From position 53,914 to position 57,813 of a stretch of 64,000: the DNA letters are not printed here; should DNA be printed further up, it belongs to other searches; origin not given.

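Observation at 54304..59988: About 1,900-2,200 residues follow the Rhs core boundary, far more than a conventional encapsulated toxin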

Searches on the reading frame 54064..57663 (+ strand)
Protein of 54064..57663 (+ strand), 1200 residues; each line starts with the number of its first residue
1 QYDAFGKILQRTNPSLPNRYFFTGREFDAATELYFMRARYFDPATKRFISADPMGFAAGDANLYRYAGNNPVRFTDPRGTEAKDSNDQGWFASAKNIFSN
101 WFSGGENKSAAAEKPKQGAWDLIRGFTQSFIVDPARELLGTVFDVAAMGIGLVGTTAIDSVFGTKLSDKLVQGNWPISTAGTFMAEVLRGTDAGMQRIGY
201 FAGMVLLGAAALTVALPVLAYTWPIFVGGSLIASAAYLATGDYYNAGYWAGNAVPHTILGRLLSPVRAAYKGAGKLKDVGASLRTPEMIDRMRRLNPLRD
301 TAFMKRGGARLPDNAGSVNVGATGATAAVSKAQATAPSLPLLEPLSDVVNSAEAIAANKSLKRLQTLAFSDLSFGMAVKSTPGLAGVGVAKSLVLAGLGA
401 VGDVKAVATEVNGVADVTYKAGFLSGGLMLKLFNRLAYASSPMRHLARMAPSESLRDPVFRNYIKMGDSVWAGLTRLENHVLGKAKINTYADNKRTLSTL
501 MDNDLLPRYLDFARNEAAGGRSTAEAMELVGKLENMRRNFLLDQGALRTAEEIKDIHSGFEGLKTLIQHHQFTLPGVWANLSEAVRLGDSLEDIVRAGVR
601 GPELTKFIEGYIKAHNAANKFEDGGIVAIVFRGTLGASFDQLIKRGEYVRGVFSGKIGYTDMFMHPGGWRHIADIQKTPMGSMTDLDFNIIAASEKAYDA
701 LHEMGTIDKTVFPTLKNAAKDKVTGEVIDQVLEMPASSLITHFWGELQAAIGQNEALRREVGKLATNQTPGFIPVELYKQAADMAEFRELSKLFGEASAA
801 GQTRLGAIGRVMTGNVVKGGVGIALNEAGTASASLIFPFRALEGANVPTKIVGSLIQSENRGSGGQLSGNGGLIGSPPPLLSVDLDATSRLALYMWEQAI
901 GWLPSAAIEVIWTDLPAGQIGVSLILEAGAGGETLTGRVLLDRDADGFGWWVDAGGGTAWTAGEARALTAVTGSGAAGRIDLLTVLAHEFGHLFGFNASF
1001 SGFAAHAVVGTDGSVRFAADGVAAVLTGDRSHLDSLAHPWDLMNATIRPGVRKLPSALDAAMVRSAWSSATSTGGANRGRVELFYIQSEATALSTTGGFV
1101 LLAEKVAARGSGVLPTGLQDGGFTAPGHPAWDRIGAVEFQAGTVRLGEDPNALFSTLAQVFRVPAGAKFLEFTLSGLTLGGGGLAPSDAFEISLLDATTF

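Call 32: search_protein_representatives(protein=window:54064-57663:+)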
Query: 1200 residues. Proteins with E-value up to 0.001 (for the whole library): 104148; up to 1e-10: 12679; up to 1e-30: 77. The best 150 are listed.
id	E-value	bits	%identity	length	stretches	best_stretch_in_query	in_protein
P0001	1.0e-74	268.6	45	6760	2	865-1200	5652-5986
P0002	2.6e-68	247.5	44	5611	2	856-1192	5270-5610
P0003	5.6e-61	223.2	34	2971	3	812-1199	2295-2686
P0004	1.1e-60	222.2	39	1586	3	2-80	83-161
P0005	1.7e-58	215.0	34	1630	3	888-1196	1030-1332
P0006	3.7e-58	213.8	41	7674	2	881-1199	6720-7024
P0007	2.0e-56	208.1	42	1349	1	886-1198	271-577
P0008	2.0e-55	204.8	39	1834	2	883-1199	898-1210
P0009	2.9e-53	197.6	35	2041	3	895-1199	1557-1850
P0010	3.9e-53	197.2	40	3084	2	878-1199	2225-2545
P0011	1.8e-52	195.0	46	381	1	858-1156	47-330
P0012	8.5e-51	189.4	35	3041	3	889-1199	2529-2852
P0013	1.8e-50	188.3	38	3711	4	2-80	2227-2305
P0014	1.4e-49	185.4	39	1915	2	890-1199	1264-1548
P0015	7.6e-48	179.7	41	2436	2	872-1199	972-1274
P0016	1.4e-47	178.7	35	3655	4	893-1199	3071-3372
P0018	1.3e-45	172.2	36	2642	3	890-1197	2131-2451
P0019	3.8e-45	170.7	42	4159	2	889-1199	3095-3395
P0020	3.4e-43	164.3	33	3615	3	2-83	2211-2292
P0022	4.7e-43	163.8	42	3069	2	868-1130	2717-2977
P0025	3.6e-42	160.9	40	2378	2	876-1199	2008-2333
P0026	9.6e-42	159.5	41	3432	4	874-1069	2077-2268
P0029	5.0e-41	157.1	35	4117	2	818-1198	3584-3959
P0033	2.1e-38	148.4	36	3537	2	841-1199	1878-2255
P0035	6.8e-37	143.4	37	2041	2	869-1199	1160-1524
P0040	4.9e-36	140.5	32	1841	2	870-1200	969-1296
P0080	2.2e-30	121.8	36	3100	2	855-1199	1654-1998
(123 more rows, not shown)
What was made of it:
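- An exhaustive phmmer search of 1.84 billion representatives was run (call 32).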

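Call 37: list_cluster_members(proteins=[P0001, P0003, P0006, P0010, P0013, P0016, P0019, P0020, P0012, P0022])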
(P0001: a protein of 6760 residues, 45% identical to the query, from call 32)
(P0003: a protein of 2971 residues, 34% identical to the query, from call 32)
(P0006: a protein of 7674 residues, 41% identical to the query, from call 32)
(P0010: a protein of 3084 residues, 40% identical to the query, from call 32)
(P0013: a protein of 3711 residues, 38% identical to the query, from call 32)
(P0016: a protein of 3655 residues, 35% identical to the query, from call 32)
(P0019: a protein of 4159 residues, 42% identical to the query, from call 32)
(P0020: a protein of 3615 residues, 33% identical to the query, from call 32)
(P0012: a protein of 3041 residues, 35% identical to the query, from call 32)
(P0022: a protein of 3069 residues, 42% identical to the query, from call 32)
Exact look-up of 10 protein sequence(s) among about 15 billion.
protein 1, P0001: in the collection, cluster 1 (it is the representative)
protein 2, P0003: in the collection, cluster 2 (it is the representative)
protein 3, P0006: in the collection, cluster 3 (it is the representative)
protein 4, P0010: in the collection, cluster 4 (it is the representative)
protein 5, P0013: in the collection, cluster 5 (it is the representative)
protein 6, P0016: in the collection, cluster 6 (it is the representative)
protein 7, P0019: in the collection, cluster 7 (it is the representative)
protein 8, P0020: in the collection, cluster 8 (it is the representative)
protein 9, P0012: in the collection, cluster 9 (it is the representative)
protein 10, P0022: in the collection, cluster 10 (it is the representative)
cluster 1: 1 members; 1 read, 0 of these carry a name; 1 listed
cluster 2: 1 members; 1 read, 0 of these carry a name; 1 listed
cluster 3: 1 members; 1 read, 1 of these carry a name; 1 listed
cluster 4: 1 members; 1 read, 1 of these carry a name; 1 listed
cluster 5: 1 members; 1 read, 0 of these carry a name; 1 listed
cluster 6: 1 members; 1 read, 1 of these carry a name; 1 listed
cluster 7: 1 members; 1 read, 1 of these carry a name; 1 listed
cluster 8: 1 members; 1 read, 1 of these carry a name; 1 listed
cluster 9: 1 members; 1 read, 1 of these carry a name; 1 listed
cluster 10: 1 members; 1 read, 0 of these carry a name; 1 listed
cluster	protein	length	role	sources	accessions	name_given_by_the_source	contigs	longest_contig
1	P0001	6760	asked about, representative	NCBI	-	-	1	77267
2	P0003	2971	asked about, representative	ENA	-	-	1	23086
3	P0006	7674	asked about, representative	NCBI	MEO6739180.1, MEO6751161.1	MAG: putative Ig domain-containing protein [Chthoniobacteraceae bacterium]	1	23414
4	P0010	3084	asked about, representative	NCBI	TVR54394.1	MAG: tandem-95 repeat protein, partial [Puniceicoccaceae bacterium]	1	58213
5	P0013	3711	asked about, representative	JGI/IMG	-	-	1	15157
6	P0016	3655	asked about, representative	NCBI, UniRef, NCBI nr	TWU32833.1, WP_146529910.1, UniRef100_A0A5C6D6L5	dockerin type I domain-containing protein [Novipirellula artificiosorum] | tRNA3(Ser)-specific nuclease WapA n=1 Tax=Novipirellula artificiosorum TaxID=2528016 ...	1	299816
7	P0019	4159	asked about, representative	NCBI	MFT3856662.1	MAG: Ig-like domain-containing protein [Aquabacterium sp.]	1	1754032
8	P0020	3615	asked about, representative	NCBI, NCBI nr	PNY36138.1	hypothetical protein C2E31_14495 [Rhodopirellula baltica]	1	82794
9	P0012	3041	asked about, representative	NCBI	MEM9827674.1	MAG: RHS repeat-associated core domain-containing protein [Planctomycetota bacterium]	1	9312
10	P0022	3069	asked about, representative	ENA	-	-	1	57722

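Call 41: find_encoding_contigs(protein=P0016, flank=8000, max_places=2)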
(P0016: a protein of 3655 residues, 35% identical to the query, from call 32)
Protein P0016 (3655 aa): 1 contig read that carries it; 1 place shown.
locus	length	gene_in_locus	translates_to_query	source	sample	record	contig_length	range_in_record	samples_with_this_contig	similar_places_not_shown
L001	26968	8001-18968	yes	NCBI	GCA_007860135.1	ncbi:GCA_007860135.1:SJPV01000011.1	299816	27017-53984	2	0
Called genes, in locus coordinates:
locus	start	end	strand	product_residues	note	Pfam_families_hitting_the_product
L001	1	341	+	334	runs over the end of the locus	PF02826:2-Hacid_dh_C (weak), PF03807:F420_oxidored (faint), PF07991:KARI_N, PF01450:KARI_C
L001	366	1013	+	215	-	PF14063:DUF4254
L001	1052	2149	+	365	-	-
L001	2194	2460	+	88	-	-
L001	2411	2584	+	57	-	-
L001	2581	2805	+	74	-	-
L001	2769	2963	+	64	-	-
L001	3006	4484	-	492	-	-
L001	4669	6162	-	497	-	PF03983:SHD1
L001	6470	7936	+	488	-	-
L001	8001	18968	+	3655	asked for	PF05593:RHS_repeat, PF25023:TEN_YD-shell (weak), PF05593:RHS_repeat (weak), PF25023:TEN_YD-shell (weak), PF05593:RHS_repeat, PF25023:TEN_YD-shell, PF05593:RHS_repeat (weak), PF00404:Dockerin_1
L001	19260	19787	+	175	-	PF07638:Sigma70_ECF (weak), PF04542:Sigma70_r2, PF08281:Sigma70_r4_2, PF04545:Sigma70_r4, PF13384:HTH_23 (weak)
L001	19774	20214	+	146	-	PF13490:zf-HC2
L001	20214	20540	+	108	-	PF01906:YbjQ_1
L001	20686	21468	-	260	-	PF02633:Creatininase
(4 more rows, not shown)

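Call 66: find_encoding_contigs(protein=P0001, flank=10000, max_places=2)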
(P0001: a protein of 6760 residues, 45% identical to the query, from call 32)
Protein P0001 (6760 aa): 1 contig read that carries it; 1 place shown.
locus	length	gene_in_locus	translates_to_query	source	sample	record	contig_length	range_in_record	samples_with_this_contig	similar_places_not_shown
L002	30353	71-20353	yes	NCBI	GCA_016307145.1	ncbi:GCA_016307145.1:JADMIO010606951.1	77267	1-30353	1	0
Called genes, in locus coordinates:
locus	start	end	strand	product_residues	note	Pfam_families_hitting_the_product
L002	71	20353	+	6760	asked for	PF05345:He_PIG, PF17963:Big_9 (weak), PF05593:RHS_repeat, PF17892:Cadherin_5 (weak), PF17963:Big_9, PF25023:TEN_YD-shell, PF25023:TEN_YD-shell, PF18911:PKD_4, +5 more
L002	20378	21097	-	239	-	PF25919:BSH_CusB (faint), PF00364:Biotin_lipoyl (faint), PF25917:BSH_RND (weak), PF25973:BSH_CzcB, PF25984:BSH_YknX, PF25997:BSH_YhbJ (faint), PF25954:Beta-barrel_RND_2 (weak)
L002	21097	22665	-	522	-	PF02321:OEP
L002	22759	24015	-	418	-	PF13088:BNR_2, PF13859:BNR_3 (faint), PF15902:Sortilin-Vps10 (faint)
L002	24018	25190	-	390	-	PF01408:GFO_IDH_MocA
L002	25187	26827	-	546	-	PF23500:DUF7133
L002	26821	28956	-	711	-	PF00034:Cytochrom_C (faint), PF13442:Cytochrome_CBB3 (faint), PF14522:Cytochrome_C7 (faint), PF02433:FixO (faint)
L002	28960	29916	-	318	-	-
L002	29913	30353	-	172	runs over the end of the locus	PF04542:Sigma70_r2, PF08281:Sigma70_r4_2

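Call 67: find_encoding_contigs(protein=P0020, flank=8000, max_places=2)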
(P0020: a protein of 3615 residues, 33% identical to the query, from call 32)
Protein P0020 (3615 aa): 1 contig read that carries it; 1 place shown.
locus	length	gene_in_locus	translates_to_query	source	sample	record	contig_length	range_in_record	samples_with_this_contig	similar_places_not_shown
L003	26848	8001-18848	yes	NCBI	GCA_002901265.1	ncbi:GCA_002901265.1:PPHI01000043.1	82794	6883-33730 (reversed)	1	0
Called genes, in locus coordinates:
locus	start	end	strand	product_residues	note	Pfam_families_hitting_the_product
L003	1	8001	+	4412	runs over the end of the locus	PF05345:He_PIG, PF05345:He_PIG (weak), PF17963:Big_9 (weak), PF05345:He_PIG, PF17963:Big_9, PF05345:He_PIG, PF17963:Big_9 (weak), PF00404:Dockerin_1, +4 more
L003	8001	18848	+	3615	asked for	PF25023:TEN_YD-shell (weak), PF05593:RHS_repeat, PF25023:TEN_YD-shell (weak), PF05593:RHS_repeat, PF25023:TEN_YD-shell (weak), PF05593:RHS_repeat, PF25023:TEN_YD-shell, PF00404:Dockerin_1, +4 more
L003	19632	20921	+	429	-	PF07963:N_methyl, PF07596:SBP_bac_10 (faint)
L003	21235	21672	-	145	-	-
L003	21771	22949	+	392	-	PF13271:DUF4062, PF01582:TIR (weak), PF13676:TIR_2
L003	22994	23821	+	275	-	-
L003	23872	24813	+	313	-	PF13191:AAA_16 (faint), PF00004:AAA (faint), PF07728:AAA_5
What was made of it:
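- On Canonical encapsulated Rhs/TcC toxin: Nothing is conserved downstream in relatives (calls 41, 66, 67).
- On Bacterial teneurin-like protein (FN-plug + NHL + YD-shell superfold): PF25023 is on record for relatives P0016, P0001 and P0020 (calls 41, 66, 67).
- Checked: Relatives carry Pfam Dockerin_1 (calls 41, 67).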

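Call 74: list_cluster_members(proteins=[P0002, P0015, P0018, P0025, P0026, P0029, P0033, P0035, P0040, P0080])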
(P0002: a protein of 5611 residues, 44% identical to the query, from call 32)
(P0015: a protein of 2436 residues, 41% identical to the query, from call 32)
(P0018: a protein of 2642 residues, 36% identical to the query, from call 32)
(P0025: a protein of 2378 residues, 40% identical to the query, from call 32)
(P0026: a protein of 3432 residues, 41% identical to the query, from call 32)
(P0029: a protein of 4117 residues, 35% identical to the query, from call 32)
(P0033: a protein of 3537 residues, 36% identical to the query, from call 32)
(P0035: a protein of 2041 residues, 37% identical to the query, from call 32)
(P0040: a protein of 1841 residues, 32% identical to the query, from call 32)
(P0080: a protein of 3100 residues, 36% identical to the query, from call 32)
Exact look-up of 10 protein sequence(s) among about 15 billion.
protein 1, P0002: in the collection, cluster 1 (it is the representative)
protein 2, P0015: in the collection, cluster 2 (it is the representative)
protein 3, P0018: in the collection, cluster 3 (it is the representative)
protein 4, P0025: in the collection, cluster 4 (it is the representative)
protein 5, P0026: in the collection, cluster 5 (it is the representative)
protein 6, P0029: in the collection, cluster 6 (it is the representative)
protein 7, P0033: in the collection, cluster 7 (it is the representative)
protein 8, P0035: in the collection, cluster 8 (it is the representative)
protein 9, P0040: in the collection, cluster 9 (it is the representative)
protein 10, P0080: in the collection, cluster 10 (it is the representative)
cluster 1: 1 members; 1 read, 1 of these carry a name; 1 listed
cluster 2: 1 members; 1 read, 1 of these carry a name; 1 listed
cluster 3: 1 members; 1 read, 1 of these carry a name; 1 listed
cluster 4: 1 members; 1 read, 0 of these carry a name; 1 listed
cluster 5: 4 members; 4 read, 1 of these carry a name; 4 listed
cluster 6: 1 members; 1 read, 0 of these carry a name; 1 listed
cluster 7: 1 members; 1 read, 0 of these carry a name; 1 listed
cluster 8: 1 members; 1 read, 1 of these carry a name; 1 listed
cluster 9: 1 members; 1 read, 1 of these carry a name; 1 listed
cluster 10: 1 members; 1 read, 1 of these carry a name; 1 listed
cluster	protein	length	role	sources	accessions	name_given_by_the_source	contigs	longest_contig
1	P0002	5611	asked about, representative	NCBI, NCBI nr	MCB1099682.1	MAG: hypothetical protein KDN22_29190, partial [Verrucomicrobiae bacterium] | hypothetical protein [Verrucomicrobiae bacterium]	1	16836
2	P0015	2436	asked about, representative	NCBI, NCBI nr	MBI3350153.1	MAG: tandem-95 repeat protein, partial [Burkholderiales bacterium] | tandem-95 repeat protein [Burkholderiales bacterium]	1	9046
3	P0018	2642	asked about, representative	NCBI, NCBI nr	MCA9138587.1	MAG: hypothetical protein KDB00_17570 [Planctomycetales bacterium] | hypothetical protein [Planctomycetales bacterium]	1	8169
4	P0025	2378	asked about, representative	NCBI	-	-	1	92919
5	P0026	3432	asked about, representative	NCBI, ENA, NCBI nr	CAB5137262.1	hypothetical protein D3OALGB2SA_4008 [Olavius algarvensis associated proteobacterium ...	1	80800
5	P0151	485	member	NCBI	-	-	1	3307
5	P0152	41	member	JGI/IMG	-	-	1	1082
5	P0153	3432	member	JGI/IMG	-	-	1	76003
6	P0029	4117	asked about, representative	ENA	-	-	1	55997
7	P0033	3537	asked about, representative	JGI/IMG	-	-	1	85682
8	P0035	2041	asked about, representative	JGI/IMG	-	RHS repeat-associated protein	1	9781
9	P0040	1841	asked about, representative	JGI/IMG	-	RHS repeat-associated protein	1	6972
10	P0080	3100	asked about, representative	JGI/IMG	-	RHS repeat-associated protein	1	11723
